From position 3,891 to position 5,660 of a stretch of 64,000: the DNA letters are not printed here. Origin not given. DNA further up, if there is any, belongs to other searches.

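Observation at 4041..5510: Second H-cluster protein with mixed motif set and no PAS domain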

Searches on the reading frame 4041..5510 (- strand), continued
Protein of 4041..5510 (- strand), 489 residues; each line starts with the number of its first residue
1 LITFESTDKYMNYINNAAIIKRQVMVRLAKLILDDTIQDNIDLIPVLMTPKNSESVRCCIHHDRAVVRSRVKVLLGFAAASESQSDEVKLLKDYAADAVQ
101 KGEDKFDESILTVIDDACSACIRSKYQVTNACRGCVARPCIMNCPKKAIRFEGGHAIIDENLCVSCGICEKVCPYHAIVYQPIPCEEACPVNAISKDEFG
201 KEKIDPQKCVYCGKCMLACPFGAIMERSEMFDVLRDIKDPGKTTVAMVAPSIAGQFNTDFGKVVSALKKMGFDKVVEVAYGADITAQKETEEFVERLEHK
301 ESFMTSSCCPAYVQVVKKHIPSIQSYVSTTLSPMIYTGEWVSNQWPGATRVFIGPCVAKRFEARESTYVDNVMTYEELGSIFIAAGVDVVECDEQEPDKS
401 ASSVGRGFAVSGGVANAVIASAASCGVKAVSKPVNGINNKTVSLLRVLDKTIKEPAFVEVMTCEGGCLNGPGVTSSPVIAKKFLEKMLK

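Call 35: search_protein_families(library=ncbifam, proteins=[L065:6962-8398:+, L066:6001-7470:+, L065:4107-5783:+, L065:3600-3839:+, L065:3845-4096:+], max_evalue=0.00001)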
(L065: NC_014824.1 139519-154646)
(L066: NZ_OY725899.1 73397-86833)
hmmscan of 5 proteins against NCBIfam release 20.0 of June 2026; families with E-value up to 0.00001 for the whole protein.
L065:6962-8398:+ (478 aa): 46 families (the best 25 are shown)
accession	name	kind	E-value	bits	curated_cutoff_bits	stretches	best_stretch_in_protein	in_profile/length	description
TIGR04105.1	FeFe_hydrog_B1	subfamily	1.9e-173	577.4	450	1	7-449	1-461/462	monomeric [FeFe] hydrogenase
TIGR02512.1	FeFe_hydrog_A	subfamily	3.3e-46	157.8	405.95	1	126-395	3-295/375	[FeFe] hydrogenase, group A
NF040763.1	FeFe_hydrog_A6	exception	8.7e-45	153.1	765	1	124-394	139-432/571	NADH-dependent [FeFe] hydrogenase, group A6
NF040762.1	Hydr_FeFe_Clost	exception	2e-36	125.8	900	1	126-396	140-433/572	ferredoxin hydrogenase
NF058577.1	FdxA_fam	equivalog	3.1e-14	52.9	65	2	94-146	3-52/52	4Fe-4S ferredoxin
TIGR02700.1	flavo_MJ0208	hypoth_equivalog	4.3e-14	52.4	251.35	1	94-149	143-196/234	dihydromethanopterin reductase (acceptor)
NF045992.1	CircClkLdpA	equivalog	2.3e-13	50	450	2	151-205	110-164/360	circadian clock protein LdpA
NF040864.1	HgcB_ferredoxin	equivalog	4.8e-13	48.8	99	2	97-148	13-62/93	mercury methylation ferredoxin HgcB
NF007382.0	PRK09898.1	equivalog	7.2e-13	48.5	213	1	97-148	120-172/208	ferredoxin-like protein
NF045874.1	Vhu_polyferre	exception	2e-12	46.6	600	1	92-148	122-175/381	F420-non-reducing hydrogenase associated-polyferredoxin VhuB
NF038355.1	FDH3_beta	equivalog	5.2e-12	46.2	240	1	152-192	60-100/180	formate dehydrogenase FDH3 subunit beta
NF007658.0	PRK10330.1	equivalog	1.4e-11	44.2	260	1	99-153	57-110/181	electron transport protein HydN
NF040770.1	hetero_SS_HdrA2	exception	2.7e-11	42.3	1100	1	153-220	584-650/777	CoB-CoM heterodisulfide reductase HdrA2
NF042909.1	FMH_DH_FwdF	exception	3.2e-11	42.9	375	1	98-196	138-246/336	tungsten-dependent formylmethanofuran dehydrogenase subunit FwdF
NF045490.1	FdxA_Protbact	equivalog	1.3e-10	41.4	135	1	94-152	3-60/104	ferredoxin FdxA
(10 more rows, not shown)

L066:6001-7470:+ (489 aa): 57 families (the best 25 are shown)
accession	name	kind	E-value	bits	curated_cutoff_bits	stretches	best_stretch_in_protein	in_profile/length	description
TIGR04105.1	FeFe_hydrog_B1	subfamily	1.2e-162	541.8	450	1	4-465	2-461/462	monomeric [FeFe] hydrogenase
TIGR02512.1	FeFe_hydrog_A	subfamily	5.8e-47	160.3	405.95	1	146-416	3-299/375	[FeFe] hydrogenase, group A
NF040763.1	FeFe_hydrog_A6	exception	1.7e-41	142.2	765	1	99-407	90-428/571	NADH-dependent [FeFe] hydrogenase, group A6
NF040762.1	Hydr_FeFe_Clost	exception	1.6e-32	112.9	900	1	130-431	124-448/572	ferredoxin hydrogenase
NF041715.1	arsenate_red_ArrB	equivalog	9.1e-15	54.8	450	2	173-215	64-106/233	arsenate respiratory reductase iron-sulfur subunit ArrB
NF058577.1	FdxA_fam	equivalog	1.1e-14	54.3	65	2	174-212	15-52/52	4Fe-4S ferredoxin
NF045797.1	DsrO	equivalog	1.3e-14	54.3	200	1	173-214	110-151/235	sulfate reduction electron transfer complex DsrMKJOP subunit DsrO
TIGR02951.1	DMSO_dmsB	equivalog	2.3e-14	53.7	214.1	2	173-214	71-113/161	DMSO/selenate family reductase complex B subunit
NF045874.1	Vhu_polyferre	exception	5.9e-14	51.6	600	2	174-215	136-176/381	F420-non-reducing hydrogenase associated-polyferredoxin VhuB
NF038355.1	FDH3_beta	equivalog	6.4e-14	52.4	240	1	172-213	60-101/180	formate dehydrogenase FDH3 subunit beta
NF007382.0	PRK09898.1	equivalog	1.9e-13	50.5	213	2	116-165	119-169/208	ferredoxin-like protein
TIGR02700.1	flavo_MJ0208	hypoth_equivalog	5.8e-13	48.6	251.35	2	110-168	139-195/234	dihydromethanopterin reductase (acceptor)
NF011569.0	PRK14993.1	equivalog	1e-12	48.1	416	1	173-218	107-152/244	tetrathionate reductase subunit TtrB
NF040684.1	PorD_Arch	equivalog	5.4e-12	45.6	120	1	123-168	37-80/85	pyruvate synthase subunit PorD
NF007658.0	PRK10330.1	equivalog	1.7e-11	44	260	1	172-216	64-107/181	electron transport protein HydN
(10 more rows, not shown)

L065:4107-5783:+ (558 aa): 22 families
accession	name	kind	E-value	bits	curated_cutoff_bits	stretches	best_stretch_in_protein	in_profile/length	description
TIGR04105.1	FeFe_hydrog_B1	subfamily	1.3e-57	195.6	450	1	18-294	166-458/462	monomeric [FeFe] hydrogenase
TIGR02512.1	FeFe_hydrog_A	subfamily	3.3e-25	88.7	405.95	1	7-225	4-263/375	[FeFe] hydrogenase, group A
NF040763.1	FeFe_hydrog_A6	exception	2.1e-21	76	765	1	32-221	181-397/571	NADH-dependent [FeFe] hydrogenase, group A6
NF040762.1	Hydr_FeFe_Clost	exception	3.7e-17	62.2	900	1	5-221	139-396/572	ferredoxin hydrogenase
TIGR01944.1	rnfB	subfamily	7.9e-15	54.9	68.7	1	7-66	110-170/190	RnfABCDGE type electron transport complex subunit B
NF003475.0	PRK05113.1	equivalog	7.8e-10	38.9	203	0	7-63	110-167/190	electron transport complex subunit RsxB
NF005506.0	PRK07118.1-5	equivalog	1.5e-09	37.7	388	1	10-64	216-270/279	Fe-S cluster domain-containing protein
NF006446.0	PRK08764.1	equivalog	2e-09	37.5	220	0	362-397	19-54/139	Rnf electron transport complex subunit RnfB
NF005415.0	PRK06991.1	equivalog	6.8e-09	35.8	281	0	8-59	83-135/284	electron transport complex subunit RsxB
NF043069.1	T4HPD_activ_SAM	equivalog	3.8e-08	33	425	1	5-69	46-110/299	trans-4-hydroxy-L-proline dehydratase activase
NF058577.1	FdxA_fam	equivalog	5.8e-08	32.8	65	1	10-55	7-52/52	4Fe-4S ferredoxin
NF005503.0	PRK07118.1-2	equivalog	9.2e-08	31.7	252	1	12-68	140-196/292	RnfABCDGE type electron transport complex subunit B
TIGR04395.1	cutC_activ_rSAM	equivalog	1.8e-07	30.7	360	0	7-69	51-116/309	choline TMA-lyase-activating enzyme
TIGR04041.1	activase_YjjW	hypoth_equivalog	6e-07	29.2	250.2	1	10-62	41-93/276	YjjW family glycine radical enzyme activase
NF038196.1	ferrodoxin_EFR1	subfamily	6.1e-07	29.7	75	1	9-63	183-236/242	EFR1 family ferrodoxin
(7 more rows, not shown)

L065:3600-3839:+ (79 aa): 2 families
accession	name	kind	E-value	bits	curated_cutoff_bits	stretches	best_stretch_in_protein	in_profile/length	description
NF005722.0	PRK07539.1-2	equivalog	4.6e-07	30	141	1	3-73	80-155/157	NADH-quinone oxidoreductase subunit NuoE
TIGR01958.1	nuoE_fam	subfamily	9.8e-07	29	142.4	1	2-71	70-144/148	NADH-quinone oxidoreductase subunit NuoE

L065:3845-4096:+ (83 aa): 6 families
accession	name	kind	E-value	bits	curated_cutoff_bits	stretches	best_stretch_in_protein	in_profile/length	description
NF005722.0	PRK07539.1-2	equivalog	5.1e-08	33.2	141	1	2-75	79-155/157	NADH-quinone oxidoreductase subunit NuoE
NF004638.0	PRK05988.1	equivalog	1.2e-06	28.5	198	1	2-76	80-157/159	formate dehydrogenase subunit gamma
TIGR01958.1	nuoE_fam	subfamily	1.9e-06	28.1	142.4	1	2-72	70-143/148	NADH-quinone oxidoreductase subunit NuoE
NF005724.0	PRK07539.1-4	equivalog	2.3e-06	27.6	280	1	3-73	96-169/240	NADH-quinone oxidoreductase subunit NuoE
NF041612.1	fdxn_Clost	equivalog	9.3e-06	26.2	150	0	10-78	23-92/102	2Fe-2S ferredoxin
NF009040.0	PRK12373.1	equivalog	9.6e-06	25.5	514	0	3-74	93-167/400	NADH-quinone oxidoreductase subunit E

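Call 43: predict_structure(alignment_id=A1)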
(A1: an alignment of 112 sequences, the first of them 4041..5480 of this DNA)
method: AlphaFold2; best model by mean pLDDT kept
length: 479 residues; sequences in the alignment: 112
mean_pLDDT: 94.5   pTM: 0.91
mean pLDDT of the five models: 94.5, 94.4, 94.3, 94.1, 92.6
residues with pLDDT >= 90: 429; 70-90: 41; 50-70: 8; < 50: 1
segments of 3 or more residues with pLDDT < 50: none
pLDDT, mean of each block of 10 residues (from residue 1): 74 98 98 97 90 95 94 80 97 93 87 83 93 96 93 93 94 91 89 94 93 95 97 98 95 98 98 98 98 97 98 97 98 98 98 97 98 98 98 97 97 97 96 96 96 96 93 94
secondary structure, 60 per line:
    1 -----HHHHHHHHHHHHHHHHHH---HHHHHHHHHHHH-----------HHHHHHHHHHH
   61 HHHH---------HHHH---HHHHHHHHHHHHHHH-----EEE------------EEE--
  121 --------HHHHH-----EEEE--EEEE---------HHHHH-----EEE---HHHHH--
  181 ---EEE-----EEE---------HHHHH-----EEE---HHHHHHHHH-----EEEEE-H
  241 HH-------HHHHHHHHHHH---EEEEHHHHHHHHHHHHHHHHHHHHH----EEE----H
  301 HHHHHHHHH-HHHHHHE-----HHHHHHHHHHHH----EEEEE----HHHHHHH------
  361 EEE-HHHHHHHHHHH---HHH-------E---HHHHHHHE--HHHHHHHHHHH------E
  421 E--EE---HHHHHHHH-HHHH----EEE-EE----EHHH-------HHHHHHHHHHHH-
elements in order: H6-23 H27-38 H50-64 H74-77 H81-95 E101-103 E116-118 H129-133 E139-142 E145-148 H158-162 E168-170 H174-178 E184-186 E192-194 H204-208 E214-216 H220-228 E234-238 H250-260 E264-267 H268-288 E293-295 H300-309 H311-316 H323-334 E339-343 H348-354 E361-363 H365-375 H393-399 H403-413 H429-436 H438-441 E446-448 H467-478

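Call 46: fold_search(model_id=the predicted structure, library=pdb)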
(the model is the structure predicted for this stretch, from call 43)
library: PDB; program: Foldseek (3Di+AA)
matches with E <= 10: 619; with E <= 0.001: 73
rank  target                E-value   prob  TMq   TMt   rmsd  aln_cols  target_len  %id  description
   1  8a6t_A                2.1e-21  1.00  0.56  0.47  12.4       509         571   25  Cryo-EM structure of the electron bifurcating Fe-Fe hydrogenase HydABC complex from Thermoanaerobacter kivui in the re (released 2023-02-15)
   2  8zqd_A                2.4e-21  1.00  0.57  0.44  12.3       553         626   20  Anaerobically isolated active [FeFe]-hydrogenase CbA5H (released 2025-01-01)
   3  9f46_B                3.1e-21  1.00  0.59  0.46  11.8       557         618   20  crystal structure of apo-[FeFe]-hydrogenase CbA5H from Clostridium beijerinckii (released 2024-12-18)
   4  8cjy_B                3.3e-21  1.00  0.56  0.48  11.5       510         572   21  [FeFe]-hydrogenase CpI from Clostridium pasteurianum, variant S357T (released 2023-10-25)
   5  9f46_A                6.2e-21  1.00  0.57  0.45  10.4       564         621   20  crystal structure of apo-[FeFe]-hydrogenase CbA5H from Clostridium beijerinckii (released 2024-12-18)
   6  6yf4_B                6.9e-21  1.00  0.54  0.45  12.8       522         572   21  [FeFe]-hydrogenase I from Clostridium pasteurianum (CpI), variant E279D (released 2020-09-02)
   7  6gly_B                7.7e-21  1.00  0.56  0.48  11.5       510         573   21  [FeFe]-hydrogenase CpI from Clostridium pasteurianum, variant C299A (released 2018-11-07)
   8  6nac                  8.1e-21  1.00  0.56  0.47  11.6       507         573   22  Crystal structure of [FeFe]-hydrogenase I (CpI) solved with single pulse free electron laser data (released 2019-12-11)
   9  8aj6_A                8.1e-21  1.00  0.56  0.47  11.6       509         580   22  cyanide-bound [FeFe]-hydrogenase I from Clostridium pasteurianum (CpI) (released 2022-12-14)
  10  4xdd_A                1.1e-20  1.00  0.56  0.47  11.5       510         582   22  Apo [FeFe]-Hydrogenase CpI (released 2015-11-11)
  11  8cjy_A                1.1e-20  1.00  0.56  0.46  11.6       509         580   22  [FeFe]-hydrogenase CpI from Clostridium pasteurianum, variant S357T (released 2023-10-25)
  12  6glz_A                1.1e-20  1.00  0.55  0.46  11.7       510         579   22  [FeFe]-hydrogenase CpI from Clostridium pasteurianum, variant C299D (released 2018-11-07)
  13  6gm1_A                1.1e-20  1.00  0.54  0.45  12.1       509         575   21  [FeFe]-hydrogenase CpI from Clostridium pasteurianum, variant E282A (released 2018-11-07)
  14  8aln_B                1.3e-20  1.00  0.56  0.47  11.6       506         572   22  CO-bound [FeFe]-hydrogenase I from Clostridium pasteurianum (CpI) at 1.34 Angstrom (released 2022-12-14)
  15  6yf4_A                1.3e-20  1.00  0.53  0.44  11.6       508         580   22  [FeFe]-hydrogenase I from Clostridium pasteurianum (CpI), variant E279D (released 2020-09-02)
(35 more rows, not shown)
